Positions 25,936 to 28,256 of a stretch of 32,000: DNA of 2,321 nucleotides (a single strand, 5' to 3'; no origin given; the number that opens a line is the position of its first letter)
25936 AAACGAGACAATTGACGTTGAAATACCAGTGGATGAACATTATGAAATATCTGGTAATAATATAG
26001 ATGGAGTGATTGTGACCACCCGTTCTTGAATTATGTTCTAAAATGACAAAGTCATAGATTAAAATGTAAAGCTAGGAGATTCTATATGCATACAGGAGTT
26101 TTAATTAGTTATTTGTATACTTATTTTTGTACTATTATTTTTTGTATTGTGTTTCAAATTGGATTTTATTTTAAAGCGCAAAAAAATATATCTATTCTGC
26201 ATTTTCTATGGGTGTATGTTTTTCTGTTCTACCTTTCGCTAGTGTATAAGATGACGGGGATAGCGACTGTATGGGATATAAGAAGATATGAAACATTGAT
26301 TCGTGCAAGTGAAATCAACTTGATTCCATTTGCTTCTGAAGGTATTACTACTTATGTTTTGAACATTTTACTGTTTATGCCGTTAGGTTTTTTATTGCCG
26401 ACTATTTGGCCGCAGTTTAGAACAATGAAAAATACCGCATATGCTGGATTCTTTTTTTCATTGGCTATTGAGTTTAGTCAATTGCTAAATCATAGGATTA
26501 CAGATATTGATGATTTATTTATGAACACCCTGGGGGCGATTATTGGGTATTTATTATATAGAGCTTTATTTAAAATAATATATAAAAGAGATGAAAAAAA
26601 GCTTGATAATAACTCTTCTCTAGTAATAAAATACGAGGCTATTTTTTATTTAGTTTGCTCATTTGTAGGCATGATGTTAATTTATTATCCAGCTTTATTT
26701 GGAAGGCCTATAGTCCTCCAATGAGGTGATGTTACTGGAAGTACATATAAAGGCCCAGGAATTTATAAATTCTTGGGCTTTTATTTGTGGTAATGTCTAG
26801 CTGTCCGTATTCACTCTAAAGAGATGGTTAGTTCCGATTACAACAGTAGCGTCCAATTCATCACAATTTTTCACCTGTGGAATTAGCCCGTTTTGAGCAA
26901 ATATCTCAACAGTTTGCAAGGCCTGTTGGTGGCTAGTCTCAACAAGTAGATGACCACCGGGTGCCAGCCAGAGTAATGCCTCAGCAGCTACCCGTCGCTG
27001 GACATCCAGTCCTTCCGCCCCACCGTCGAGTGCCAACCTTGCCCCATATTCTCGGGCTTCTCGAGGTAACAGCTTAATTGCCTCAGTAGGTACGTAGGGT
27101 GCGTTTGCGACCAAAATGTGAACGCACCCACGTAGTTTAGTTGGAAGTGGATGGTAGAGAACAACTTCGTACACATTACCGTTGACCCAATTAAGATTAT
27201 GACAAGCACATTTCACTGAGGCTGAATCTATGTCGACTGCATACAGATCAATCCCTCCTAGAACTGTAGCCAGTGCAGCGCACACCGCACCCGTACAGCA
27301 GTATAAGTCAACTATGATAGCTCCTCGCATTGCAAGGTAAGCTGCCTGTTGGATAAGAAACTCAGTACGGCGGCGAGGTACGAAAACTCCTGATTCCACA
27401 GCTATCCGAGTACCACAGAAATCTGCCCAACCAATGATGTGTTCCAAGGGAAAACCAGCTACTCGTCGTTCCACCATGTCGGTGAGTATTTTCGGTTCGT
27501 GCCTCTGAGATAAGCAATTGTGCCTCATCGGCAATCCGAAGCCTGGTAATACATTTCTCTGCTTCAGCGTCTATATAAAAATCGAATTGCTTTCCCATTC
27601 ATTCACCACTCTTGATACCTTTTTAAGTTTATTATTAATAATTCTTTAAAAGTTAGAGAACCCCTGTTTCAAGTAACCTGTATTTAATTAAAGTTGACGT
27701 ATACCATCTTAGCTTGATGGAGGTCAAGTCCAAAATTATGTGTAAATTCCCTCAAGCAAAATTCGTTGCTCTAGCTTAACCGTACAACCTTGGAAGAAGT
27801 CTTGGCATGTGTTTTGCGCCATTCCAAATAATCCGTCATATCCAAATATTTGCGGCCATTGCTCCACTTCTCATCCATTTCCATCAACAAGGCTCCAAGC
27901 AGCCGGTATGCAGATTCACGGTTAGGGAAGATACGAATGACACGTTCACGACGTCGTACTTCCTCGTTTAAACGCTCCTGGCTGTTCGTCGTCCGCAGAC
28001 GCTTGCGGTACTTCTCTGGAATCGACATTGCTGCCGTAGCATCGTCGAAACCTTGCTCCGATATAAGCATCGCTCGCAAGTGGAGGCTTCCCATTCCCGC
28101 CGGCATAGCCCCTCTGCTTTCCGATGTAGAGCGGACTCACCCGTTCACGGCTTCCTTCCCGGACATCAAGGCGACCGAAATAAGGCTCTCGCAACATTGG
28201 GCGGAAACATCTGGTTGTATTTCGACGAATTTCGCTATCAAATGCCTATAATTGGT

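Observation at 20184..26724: Complete vanA-type glycopeptide-resistance cluster vanRSHAXYZ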

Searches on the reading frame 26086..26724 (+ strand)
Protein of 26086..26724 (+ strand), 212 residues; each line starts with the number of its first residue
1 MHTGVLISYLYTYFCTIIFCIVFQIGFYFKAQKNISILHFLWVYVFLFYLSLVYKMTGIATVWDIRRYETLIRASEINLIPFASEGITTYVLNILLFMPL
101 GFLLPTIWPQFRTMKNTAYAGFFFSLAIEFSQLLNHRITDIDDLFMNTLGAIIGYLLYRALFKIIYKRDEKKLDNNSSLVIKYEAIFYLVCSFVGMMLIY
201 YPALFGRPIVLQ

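Call 3: search_protein_families(library=ncbifam, proteins=[window:26086-26724:+])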
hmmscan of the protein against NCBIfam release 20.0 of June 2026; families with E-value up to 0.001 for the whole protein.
window:26086-26724:+ (212 aa): 2 families
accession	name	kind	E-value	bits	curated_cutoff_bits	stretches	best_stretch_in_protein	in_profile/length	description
NF000145.1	vanZ-F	exception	4.7e-112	373.2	375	1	8-205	6-202/206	glycopeptide resistance protein VanZ-F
NF033125.2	vanZ-A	exception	8.8e-06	25.9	250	1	74-176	36-140/164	glycopeptide resistance protein VanZ-A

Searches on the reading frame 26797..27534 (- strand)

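Call 15: search_protein_families(library=pfam, proteins=[window:26797-27534:-], max_evalue=0.00001)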
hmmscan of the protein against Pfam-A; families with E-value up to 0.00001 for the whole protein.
window:26797-27534:- (245 aa): 0 families

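Call 53: search_protein_families(library=ncbifam, proteins=[window:26797-27534:-], max_evalue=0.001)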
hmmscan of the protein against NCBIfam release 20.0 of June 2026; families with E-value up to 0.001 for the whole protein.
window:26797-27534:- (245 aa): 10 families
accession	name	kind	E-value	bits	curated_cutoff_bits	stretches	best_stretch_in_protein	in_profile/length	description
TIGR03704.1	PrmC_rel_meth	equivalog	6.2e-95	317.4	248.8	1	11-235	24-251/251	putative protein N(5)-glutamine methyltransferase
TIGR03534.1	RF_mod_PrmC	equivalog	3.1e-40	138.3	199.1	1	13-224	29-242/253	peptide chain release factor N(5)-glutamine methyltransferase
TIGR00536.1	hemK_fam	subfamily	4e-32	111.4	115.5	1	13-226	54-270/286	HemK family protein methyltransferase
TIGR03533.1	L3_gln_methyl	equivalog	7.2e-22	78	229.7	1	11-205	58-256/284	50S ribosomal protein L3 N(5)-glutamine methyltransferase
NF011529.0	PRK14968.1-3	equivalog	7.3e-14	51.7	162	1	39-218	5-175/198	putative methyltransferase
NF011530.0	PRK14968.1-4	equivalog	2.9e-13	49.6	243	1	43-221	10-179/202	putative methyltransferase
NF002421.0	PRK01544.1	equivalog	8.7e-09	34.6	567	1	76-217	144-286/524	bifunctional peptide chain release factor N(5)-glutamine methyltransferase PrmC/tRNA (guanosine(46)-N7)-methyltransferase TrmB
TIGR00537.1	hemK_rel_arch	hypoth_equivalog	8.7e-08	32.1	87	1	66-218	15-159/179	HemK2/MTQ2 family protein methyltransferase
NF001785.0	PRK00517.2-2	equivalog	0.00014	21.1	188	1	57-118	132-192/282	50S ribosomal protein L11 methyltransferase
NF011527.0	PRK14968.1-1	equivalog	0.00073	19.3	242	1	43-213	7-164/192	putative methyltransferase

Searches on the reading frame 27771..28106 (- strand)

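Call 15: search_protein_families(library=pfam, proteins=[window:27771-28106:-], max_evalue=0.00001)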
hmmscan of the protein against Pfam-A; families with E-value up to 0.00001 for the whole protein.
window:27771-28106:- (111 aa): 1 family
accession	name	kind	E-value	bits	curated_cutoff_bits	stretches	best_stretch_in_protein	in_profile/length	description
PF00872.24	Transposase_mut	-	1.2e-18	67.7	21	1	16-83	311-378/379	Transposase, Mutator family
